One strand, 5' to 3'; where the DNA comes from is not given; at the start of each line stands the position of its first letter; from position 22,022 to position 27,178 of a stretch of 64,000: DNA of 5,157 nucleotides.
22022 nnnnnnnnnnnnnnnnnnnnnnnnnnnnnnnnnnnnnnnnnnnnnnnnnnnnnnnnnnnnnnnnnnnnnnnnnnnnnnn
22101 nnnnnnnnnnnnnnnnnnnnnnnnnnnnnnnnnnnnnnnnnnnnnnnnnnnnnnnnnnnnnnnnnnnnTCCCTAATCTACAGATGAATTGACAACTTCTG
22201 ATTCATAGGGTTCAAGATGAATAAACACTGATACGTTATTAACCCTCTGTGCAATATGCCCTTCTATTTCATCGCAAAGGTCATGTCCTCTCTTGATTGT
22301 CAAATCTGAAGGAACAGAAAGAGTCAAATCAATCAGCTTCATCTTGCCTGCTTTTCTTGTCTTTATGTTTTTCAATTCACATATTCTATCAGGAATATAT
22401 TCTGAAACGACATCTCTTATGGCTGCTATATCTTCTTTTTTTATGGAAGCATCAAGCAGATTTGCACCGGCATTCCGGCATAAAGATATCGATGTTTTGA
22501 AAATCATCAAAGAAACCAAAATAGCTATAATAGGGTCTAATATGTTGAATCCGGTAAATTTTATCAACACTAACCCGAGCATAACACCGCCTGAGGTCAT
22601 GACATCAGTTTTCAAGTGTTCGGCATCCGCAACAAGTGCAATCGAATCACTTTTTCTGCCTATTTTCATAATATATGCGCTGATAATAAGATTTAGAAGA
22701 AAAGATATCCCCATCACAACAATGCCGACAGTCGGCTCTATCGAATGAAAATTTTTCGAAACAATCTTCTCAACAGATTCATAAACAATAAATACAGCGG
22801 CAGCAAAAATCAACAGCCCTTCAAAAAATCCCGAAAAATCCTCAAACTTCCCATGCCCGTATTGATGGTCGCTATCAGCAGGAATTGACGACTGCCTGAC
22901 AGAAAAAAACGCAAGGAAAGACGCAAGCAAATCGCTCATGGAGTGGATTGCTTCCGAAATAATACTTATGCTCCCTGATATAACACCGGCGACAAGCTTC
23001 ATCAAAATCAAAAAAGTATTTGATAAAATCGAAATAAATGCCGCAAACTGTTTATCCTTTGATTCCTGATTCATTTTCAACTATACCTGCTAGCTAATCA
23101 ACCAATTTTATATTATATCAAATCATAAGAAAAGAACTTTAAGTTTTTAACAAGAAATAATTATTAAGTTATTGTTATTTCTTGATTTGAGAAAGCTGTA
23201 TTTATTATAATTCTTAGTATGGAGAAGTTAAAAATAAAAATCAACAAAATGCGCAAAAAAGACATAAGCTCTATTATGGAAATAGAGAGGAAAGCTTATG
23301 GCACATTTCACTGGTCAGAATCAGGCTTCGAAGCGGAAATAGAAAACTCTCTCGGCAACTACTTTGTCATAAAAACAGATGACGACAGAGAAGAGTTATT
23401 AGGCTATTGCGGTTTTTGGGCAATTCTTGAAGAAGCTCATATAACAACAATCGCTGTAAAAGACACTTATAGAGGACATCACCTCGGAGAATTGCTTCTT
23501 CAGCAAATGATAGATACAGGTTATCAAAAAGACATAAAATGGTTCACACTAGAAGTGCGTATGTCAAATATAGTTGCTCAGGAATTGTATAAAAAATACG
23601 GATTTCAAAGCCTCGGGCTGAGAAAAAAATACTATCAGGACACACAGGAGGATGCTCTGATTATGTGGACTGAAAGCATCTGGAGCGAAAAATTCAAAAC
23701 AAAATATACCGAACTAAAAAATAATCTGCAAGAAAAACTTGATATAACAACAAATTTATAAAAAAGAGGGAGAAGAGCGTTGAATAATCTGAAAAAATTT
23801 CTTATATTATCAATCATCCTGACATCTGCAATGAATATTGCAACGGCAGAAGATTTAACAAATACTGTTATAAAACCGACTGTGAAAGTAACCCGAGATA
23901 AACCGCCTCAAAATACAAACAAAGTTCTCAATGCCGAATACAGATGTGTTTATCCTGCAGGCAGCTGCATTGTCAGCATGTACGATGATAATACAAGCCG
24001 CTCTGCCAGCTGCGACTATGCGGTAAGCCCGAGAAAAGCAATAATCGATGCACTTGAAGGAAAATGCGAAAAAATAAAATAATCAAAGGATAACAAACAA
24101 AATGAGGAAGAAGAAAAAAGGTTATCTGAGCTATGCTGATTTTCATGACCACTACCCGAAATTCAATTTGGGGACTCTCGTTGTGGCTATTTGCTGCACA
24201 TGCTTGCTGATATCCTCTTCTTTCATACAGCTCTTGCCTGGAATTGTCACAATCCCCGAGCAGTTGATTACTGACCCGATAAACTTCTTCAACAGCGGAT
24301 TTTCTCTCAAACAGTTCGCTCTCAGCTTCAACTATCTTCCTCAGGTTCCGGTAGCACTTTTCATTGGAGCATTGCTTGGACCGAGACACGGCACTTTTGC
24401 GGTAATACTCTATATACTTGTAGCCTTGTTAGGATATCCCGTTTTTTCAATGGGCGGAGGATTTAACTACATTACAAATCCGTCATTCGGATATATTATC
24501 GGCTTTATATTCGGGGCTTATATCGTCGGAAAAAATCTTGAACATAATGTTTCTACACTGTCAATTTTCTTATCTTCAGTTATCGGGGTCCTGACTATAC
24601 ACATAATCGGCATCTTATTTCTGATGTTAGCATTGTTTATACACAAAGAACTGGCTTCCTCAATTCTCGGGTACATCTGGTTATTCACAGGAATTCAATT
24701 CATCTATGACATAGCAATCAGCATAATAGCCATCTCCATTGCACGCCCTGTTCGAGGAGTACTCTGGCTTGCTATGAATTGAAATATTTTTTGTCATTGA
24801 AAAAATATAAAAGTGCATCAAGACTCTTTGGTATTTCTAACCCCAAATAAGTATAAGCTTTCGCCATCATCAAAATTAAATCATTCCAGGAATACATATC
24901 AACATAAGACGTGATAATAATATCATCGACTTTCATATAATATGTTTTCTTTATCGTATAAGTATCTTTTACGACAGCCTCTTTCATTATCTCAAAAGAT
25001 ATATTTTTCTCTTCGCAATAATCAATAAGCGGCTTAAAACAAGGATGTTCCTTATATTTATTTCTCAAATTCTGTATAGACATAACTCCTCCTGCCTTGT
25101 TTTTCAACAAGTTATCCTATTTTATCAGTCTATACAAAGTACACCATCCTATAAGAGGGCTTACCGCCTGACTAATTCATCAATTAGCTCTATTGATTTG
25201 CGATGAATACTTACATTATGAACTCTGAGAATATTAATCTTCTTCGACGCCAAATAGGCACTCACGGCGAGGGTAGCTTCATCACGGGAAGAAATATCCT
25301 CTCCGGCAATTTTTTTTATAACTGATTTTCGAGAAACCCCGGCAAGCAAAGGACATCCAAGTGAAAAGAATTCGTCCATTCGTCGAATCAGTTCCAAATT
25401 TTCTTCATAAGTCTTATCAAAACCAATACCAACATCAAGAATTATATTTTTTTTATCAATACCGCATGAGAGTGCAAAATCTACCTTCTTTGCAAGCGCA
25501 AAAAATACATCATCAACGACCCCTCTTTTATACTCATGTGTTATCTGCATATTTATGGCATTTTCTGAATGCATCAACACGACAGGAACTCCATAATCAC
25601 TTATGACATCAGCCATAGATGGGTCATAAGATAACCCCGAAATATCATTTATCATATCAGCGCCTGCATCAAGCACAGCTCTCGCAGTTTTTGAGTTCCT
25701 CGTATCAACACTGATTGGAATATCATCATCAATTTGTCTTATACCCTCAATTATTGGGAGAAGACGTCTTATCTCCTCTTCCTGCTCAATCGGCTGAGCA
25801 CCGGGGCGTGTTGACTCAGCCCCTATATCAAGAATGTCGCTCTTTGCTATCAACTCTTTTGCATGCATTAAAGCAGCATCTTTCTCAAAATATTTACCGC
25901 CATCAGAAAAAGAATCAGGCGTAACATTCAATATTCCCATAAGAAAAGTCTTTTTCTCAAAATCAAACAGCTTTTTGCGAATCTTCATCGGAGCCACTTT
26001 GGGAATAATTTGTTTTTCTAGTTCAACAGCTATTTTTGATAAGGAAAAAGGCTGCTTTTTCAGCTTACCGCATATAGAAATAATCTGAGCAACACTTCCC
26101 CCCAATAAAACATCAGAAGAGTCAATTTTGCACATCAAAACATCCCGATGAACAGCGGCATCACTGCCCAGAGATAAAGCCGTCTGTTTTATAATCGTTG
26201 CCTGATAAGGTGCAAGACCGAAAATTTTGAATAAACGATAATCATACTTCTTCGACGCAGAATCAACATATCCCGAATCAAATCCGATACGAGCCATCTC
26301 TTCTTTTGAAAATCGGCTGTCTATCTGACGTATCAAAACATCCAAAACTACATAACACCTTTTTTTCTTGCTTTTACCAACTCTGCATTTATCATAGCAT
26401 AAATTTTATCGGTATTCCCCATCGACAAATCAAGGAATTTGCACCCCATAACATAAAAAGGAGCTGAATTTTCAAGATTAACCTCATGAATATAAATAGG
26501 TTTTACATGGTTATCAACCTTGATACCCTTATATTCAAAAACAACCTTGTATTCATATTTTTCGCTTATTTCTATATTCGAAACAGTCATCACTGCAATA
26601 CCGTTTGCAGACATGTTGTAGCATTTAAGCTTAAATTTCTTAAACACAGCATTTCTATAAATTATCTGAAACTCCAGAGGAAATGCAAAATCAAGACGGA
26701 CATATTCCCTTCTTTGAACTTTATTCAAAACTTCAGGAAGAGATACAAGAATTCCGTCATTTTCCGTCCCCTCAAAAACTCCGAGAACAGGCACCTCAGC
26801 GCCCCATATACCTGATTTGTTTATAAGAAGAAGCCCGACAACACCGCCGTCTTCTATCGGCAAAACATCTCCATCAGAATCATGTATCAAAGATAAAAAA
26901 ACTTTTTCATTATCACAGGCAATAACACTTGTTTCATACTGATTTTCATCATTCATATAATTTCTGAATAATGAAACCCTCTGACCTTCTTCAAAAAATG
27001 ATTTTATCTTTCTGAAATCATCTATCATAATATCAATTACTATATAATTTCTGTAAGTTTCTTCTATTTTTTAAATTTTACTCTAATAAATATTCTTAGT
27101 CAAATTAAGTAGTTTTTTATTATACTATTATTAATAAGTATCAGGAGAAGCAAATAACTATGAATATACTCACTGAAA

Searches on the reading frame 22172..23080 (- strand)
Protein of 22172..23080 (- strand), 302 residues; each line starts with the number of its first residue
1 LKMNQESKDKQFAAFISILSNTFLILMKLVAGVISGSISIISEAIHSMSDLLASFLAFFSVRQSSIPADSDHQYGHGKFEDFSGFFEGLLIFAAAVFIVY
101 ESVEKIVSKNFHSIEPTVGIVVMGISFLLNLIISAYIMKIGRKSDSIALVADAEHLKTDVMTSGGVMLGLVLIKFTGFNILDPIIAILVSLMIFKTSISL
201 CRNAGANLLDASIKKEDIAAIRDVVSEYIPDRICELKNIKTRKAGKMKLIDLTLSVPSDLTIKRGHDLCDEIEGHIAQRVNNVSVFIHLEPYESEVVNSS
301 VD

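Call 19: search_protein_families(library=pfam, proteins=[window:22172-23080:-], max_evalue=0.001)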
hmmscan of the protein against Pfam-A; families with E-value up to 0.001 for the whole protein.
window:22172-23080:- (302 aa): 2 families
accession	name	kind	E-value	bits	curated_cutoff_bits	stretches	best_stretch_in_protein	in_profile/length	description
PF01545.26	Cation_efflux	-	2.7e-49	168.1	26.6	1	15-209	2-198/198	Cation efflux family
PF16916.11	ZT_dimer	-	1.2e-16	61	26.7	1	214-292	2-78/78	Dimerisation domain of Zinc Transporter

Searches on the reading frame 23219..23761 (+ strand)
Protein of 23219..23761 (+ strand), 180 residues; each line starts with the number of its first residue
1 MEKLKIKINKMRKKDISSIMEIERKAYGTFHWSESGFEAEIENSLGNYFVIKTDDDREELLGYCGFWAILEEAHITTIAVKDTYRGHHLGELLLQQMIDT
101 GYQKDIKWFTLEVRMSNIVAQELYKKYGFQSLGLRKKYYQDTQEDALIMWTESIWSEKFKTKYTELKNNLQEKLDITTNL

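Call 19: search_protein_families(library=pfam, proteins=[window:23219-23761:+], max_evalue=0.001)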
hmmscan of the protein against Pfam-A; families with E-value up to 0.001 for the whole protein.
window:23219-23761:+ (180 aa): 4 families
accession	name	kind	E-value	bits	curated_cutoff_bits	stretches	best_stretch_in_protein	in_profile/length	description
PF00583.31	Acetyltransf_1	-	1.2e-15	58.2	20.7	1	18-129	3-116/116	Acetyltransferase (GNAT) family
PF13508.13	Acetyltransf_7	-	1.7e-11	44.8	27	1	46-130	3-83/84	Acetyltransferase (GNAT) domain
PF13673.13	Acetyltransf_10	-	1.8e-10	41.3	23.6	1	37-134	22-112/128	Acetyltransferase (GNAT) domain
PF08445.16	FR47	-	3.5e-05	24.2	22.1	1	73-132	22-80/86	FR47-like protein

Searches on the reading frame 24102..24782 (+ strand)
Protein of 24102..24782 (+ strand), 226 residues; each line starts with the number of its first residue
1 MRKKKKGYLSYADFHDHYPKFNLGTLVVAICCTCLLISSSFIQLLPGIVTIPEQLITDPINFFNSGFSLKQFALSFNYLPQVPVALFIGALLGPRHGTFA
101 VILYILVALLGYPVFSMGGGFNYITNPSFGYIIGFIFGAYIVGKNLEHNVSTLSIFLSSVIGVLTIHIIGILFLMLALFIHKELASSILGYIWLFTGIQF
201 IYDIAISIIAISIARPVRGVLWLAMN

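Call 43: search_protein_families(library=pfam, proteins=[window:24102-24782:+], max_evalue=0.00001)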
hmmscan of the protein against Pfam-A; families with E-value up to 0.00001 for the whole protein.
window:24102-24782:+ (226 aa): 1 family
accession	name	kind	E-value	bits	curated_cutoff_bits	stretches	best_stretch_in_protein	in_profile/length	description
PF02632.19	BioY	-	6e-26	91.5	25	1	81-217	9-138/140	BioY family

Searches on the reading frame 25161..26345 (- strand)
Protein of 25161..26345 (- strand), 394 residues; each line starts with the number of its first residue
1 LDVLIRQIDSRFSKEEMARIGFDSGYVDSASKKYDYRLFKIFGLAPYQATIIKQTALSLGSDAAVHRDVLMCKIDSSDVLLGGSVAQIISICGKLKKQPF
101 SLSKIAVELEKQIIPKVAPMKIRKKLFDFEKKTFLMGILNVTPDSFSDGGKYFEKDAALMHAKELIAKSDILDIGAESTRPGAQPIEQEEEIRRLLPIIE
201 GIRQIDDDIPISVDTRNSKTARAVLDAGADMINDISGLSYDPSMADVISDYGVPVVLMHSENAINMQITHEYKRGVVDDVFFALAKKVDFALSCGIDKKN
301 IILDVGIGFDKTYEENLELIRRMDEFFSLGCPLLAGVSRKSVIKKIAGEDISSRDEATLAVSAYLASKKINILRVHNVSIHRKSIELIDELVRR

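Call 43: search_protein_families(library=pfam, proteins=[window:25161-26345:-], max_evalue=0.00001)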
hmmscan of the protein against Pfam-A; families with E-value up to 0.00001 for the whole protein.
window:25161-26345:- (394 aa): 1 family
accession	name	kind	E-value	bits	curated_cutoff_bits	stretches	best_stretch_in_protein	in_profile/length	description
PF00809.28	Pterin_bind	-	1.4e-72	244.8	25.5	1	136-376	1-244/244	Pterin binding enzyme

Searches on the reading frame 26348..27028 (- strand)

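Call 43: search_protein_families(library=pfam, proteins=[window:26348-27028:-], max_evalue=0.00001)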
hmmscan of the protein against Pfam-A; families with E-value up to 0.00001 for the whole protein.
window:26348-27028:- (226 aa): 0 families

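Call 71: search_protein_families(library=pfam, proteins=[window:26348-27028:-], max_evalue=0.01)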
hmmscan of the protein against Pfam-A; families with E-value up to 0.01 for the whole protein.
window:26348-27028:- (226 aa): 2 families
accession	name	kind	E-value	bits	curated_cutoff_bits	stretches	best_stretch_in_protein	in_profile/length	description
PF07238.19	PilZ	-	0.00062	20.5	22.5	1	105-213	1-100/102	PilZ domain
PF12945.12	PilZNR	-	0.0048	17.4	23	0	15-86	3-74/85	Flagellar protein YcgR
